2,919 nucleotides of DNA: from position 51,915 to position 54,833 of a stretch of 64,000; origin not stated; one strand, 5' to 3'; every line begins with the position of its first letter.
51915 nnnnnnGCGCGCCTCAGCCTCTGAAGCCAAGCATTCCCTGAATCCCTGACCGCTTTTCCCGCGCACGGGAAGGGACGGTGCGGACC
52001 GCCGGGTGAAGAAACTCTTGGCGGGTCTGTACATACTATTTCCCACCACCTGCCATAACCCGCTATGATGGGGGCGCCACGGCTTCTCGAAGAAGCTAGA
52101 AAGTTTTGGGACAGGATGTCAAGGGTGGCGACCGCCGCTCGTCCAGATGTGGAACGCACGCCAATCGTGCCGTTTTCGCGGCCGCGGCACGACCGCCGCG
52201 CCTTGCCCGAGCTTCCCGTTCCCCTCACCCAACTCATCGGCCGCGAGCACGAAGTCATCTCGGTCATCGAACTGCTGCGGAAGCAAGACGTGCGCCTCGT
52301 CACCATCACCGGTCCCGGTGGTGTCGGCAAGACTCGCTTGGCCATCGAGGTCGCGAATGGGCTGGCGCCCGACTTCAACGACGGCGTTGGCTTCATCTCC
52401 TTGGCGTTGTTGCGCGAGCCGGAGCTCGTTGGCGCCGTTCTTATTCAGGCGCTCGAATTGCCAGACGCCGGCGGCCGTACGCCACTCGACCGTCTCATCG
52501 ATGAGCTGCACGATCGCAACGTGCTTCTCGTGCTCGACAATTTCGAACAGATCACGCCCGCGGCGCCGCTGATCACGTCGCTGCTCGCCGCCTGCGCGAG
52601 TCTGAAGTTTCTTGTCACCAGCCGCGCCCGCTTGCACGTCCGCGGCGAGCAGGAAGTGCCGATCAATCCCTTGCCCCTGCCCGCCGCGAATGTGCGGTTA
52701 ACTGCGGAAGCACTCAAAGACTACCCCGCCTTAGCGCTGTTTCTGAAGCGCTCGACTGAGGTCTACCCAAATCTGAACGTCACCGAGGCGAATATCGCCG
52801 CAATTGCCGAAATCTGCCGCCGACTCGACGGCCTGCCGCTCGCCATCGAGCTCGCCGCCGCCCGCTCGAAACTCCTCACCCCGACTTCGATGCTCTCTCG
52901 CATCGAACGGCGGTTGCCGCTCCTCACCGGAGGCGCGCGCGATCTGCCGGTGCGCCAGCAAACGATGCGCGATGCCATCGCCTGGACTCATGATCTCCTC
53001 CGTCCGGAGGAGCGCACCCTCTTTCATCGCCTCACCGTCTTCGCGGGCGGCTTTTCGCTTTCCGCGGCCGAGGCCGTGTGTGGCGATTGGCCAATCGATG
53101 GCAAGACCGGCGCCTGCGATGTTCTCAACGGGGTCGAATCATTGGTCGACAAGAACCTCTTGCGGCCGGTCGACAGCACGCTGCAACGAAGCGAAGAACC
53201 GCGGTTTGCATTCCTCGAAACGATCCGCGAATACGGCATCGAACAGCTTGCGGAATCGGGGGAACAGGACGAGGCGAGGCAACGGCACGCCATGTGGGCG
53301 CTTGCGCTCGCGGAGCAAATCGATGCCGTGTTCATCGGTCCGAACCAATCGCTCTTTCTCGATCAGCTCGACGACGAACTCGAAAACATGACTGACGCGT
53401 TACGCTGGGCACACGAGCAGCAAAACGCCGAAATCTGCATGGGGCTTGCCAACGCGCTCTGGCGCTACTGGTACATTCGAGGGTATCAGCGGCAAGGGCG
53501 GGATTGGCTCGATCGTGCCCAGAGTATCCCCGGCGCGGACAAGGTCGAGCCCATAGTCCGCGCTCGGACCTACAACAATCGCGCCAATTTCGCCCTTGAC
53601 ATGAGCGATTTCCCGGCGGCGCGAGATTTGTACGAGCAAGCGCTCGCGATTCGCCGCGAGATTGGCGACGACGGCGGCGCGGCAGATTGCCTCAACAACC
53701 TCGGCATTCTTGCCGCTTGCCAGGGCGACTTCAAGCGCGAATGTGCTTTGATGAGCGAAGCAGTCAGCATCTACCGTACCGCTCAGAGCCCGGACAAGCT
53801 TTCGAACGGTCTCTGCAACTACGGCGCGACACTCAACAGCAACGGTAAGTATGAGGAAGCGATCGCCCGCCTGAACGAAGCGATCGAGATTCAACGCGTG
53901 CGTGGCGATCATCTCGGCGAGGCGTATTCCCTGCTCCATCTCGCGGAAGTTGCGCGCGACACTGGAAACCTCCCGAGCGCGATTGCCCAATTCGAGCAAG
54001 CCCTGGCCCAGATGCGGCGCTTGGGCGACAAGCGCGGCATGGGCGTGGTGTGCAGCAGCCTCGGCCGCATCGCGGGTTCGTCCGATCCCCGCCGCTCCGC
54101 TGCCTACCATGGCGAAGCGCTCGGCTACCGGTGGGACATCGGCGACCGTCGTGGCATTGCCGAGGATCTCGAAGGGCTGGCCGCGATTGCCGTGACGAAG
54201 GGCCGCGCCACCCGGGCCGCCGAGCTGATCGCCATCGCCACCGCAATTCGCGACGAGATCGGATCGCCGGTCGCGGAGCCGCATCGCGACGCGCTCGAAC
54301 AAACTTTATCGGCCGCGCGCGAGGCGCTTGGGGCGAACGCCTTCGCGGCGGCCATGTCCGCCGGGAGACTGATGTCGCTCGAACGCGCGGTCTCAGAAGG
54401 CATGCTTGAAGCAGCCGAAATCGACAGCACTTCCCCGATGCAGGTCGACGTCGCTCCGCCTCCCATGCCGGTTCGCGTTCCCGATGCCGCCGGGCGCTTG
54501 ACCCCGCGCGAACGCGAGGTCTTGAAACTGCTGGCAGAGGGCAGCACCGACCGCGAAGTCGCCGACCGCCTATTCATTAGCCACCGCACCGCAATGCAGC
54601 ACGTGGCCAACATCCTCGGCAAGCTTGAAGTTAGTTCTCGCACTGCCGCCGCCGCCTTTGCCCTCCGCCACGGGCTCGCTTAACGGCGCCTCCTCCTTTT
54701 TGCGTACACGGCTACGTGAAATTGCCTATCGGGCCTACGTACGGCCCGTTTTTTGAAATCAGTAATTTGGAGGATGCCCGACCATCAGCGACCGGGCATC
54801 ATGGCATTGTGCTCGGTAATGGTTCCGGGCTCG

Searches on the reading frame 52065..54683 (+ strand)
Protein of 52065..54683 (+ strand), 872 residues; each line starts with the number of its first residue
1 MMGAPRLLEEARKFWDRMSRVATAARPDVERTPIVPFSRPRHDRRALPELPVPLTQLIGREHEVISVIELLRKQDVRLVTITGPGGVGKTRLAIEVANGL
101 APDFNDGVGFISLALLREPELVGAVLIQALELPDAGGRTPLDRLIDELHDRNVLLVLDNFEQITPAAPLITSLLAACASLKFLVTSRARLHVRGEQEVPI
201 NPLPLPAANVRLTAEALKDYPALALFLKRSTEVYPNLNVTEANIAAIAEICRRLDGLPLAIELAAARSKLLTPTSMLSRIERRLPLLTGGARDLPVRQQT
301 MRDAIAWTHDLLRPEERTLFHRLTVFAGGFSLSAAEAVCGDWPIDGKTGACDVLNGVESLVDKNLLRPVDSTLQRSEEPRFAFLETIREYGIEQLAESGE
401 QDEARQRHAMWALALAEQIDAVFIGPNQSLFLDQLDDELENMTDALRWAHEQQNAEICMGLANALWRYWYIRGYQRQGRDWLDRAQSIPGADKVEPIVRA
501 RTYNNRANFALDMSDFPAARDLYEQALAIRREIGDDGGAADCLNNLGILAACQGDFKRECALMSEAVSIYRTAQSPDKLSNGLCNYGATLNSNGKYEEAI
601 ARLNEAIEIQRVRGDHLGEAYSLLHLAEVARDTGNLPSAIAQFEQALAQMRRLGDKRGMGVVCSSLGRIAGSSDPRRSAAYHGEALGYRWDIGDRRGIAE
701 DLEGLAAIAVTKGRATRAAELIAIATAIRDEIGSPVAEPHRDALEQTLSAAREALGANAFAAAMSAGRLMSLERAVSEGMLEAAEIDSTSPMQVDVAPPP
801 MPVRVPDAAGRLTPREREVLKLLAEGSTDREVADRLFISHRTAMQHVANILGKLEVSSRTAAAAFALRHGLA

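Call 24: search_protein_families(library=pfam, max_evalue=0.00001, proteins=[window:52065-54683:+])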
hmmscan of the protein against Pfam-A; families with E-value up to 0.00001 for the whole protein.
window:52065-54683:+ (872 aa): 9 families
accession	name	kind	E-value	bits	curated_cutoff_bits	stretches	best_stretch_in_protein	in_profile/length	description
PF13424.12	TPR_12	-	1.5e-23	83.2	30.1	2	583-651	6-76/77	Tetratricopeptide repeat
PF00196.25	GerE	-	4.4e-16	58.7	23.5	1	812-866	3-57/57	Bacterial regulatory proteins, luxR family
PF13374.12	TPR_10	-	5.7e-15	55.2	27.5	0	500-533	2-35/42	Tetratricopeptide repeat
PF07719.23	TPR_2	-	6e-11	42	27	0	500-530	1-31/34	Tetratricopeptide repeat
PF00515.34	TPR_1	-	1.5e-10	40.9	27.8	0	500-530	1-31/34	Tetratricopeptide repeat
PF13414.12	TPR_11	-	3.9e-07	30.1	26.8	0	590-610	4-24/42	TPR repeat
PF17874.7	TPR_MalT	-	4.2e-07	30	45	1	549-669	10-131/336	MalT-like TPR region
PF13181.12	TPR_8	-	6.7e-07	29.4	25.7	0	583-611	4-32/34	Tetratricopeptide repeat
PF00931.28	NB-ARC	-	8.1e-06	25.7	23.5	0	64-264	5-201/248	NB-ARC domain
